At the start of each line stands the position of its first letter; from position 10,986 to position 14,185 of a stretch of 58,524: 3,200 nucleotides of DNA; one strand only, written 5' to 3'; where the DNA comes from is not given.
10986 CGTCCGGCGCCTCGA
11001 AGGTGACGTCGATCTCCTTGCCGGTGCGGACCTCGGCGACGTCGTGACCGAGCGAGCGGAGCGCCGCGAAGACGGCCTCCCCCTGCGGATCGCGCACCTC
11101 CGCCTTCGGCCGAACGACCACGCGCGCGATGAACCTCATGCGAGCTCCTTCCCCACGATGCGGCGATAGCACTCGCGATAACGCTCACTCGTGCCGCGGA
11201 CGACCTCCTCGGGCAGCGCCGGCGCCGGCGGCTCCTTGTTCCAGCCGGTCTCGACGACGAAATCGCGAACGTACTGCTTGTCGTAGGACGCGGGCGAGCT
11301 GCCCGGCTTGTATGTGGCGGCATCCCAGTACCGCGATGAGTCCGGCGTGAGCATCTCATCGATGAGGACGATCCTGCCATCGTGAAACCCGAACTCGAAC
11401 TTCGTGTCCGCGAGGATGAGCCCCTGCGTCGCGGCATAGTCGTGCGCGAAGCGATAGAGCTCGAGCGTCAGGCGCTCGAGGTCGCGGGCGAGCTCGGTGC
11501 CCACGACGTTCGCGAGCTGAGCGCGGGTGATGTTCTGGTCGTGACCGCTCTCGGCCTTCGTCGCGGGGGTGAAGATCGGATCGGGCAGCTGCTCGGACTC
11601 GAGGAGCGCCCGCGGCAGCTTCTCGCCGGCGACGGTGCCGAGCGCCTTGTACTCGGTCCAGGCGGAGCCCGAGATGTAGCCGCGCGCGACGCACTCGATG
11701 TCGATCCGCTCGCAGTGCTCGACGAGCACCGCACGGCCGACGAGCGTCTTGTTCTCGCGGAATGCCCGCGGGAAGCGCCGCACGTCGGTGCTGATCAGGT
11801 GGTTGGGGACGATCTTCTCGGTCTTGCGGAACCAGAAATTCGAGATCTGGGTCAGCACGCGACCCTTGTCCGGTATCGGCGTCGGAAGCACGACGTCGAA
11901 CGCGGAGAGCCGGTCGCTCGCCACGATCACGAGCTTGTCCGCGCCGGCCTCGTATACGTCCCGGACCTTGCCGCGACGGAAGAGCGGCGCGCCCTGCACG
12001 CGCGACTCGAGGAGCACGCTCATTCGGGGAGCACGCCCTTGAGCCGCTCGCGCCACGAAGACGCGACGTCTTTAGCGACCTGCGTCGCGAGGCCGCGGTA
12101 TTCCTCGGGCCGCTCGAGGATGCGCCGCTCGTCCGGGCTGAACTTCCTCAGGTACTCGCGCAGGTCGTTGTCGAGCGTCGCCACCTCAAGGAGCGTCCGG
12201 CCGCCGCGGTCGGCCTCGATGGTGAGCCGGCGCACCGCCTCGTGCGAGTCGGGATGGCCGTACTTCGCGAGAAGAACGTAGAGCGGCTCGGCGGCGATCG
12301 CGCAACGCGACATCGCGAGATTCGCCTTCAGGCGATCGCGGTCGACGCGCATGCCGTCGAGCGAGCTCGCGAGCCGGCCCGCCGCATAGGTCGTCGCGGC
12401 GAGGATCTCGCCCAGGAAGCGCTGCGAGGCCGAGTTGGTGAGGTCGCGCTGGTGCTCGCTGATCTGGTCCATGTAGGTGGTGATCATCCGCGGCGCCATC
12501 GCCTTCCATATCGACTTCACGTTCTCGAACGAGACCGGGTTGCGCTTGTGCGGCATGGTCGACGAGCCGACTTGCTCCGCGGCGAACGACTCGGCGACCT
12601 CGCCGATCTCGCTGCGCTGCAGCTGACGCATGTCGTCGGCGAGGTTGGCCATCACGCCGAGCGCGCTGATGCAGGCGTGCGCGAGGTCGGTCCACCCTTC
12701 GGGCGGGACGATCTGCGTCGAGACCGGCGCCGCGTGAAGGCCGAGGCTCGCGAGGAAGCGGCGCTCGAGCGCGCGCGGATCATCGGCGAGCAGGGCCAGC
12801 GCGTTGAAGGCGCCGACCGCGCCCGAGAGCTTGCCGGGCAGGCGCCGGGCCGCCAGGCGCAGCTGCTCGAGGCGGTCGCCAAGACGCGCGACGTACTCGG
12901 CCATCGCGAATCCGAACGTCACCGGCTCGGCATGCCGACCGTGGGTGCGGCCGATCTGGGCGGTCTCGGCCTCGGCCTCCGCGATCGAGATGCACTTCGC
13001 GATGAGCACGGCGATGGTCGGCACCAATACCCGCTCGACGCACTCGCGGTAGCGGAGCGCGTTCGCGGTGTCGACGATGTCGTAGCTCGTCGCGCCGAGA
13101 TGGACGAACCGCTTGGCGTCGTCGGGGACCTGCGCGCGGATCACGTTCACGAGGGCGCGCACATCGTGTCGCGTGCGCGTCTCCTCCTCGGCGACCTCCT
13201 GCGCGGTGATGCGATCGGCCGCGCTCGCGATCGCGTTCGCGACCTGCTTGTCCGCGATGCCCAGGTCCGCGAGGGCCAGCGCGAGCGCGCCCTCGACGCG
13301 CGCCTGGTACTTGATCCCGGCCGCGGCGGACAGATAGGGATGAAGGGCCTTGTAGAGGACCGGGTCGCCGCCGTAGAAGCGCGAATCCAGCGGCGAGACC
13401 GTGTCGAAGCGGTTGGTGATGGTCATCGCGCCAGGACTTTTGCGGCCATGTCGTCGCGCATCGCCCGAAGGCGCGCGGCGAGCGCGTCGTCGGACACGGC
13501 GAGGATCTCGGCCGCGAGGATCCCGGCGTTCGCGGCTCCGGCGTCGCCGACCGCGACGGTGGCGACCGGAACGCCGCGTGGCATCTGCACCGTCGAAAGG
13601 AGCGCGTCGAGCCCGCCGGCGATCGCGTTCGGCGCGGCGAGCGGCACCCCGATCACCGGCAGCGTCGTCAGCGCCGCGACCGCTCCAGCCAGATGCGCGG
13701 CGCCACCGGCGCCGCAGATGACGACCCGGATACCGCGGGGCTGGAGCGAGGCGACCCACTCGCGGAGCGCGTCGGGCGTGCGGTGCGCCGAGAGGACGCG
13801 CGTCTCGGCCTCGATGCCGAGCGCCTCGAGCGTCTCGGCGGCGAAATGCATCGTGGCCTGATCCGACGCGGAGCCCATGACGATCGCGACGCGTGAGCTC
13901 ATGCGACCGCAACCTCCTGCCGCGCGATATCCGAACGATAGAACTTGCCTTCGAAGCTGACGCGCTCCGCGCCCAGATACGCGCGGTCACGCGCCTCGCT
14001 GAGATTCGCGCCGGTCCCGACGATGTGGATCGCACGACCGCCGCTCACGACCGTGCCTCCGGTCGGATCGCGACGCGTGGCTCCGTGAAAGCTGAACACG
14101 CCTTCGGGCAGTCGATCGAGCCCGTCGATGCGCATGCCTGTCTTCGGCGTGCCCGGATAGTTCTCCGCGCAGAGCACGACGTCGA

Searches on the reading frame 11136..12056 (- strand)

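Call 57: search_protein_families(library=pfam, proteins=[window:11136-12056:-], max_evalue=0.00001)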
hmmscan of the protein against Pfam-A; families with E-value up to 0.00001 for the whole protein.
window:11136-12056:- (306 aa): 1 family
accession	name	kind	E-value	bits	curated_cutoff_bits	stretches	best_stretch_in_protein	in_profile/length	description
PF01259.24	SAICAR_synt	-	3e-75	253.4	20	1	26-276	2-230/233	SAICAR synthetase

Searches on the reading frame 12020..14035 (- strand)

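Call 57: search_protein_families(library=pfam, proteins=[window:12020-14035:-], max_evalue=0.00001)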
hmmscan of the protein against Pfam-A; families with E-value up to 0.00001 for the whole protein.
window:12020-14035:- (671 aa): 2 families
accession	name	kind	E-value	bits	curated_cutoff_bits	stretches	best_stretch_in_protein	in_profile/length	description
PF00206.25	Lyase_1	-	4.7e-41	141.6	27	1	237-508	20-305/312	Lyase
PF08328.16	ASL_C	-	5.3e-15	55.9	35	1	526-634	1-111/115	Adenylosuccinate lyase C-terminal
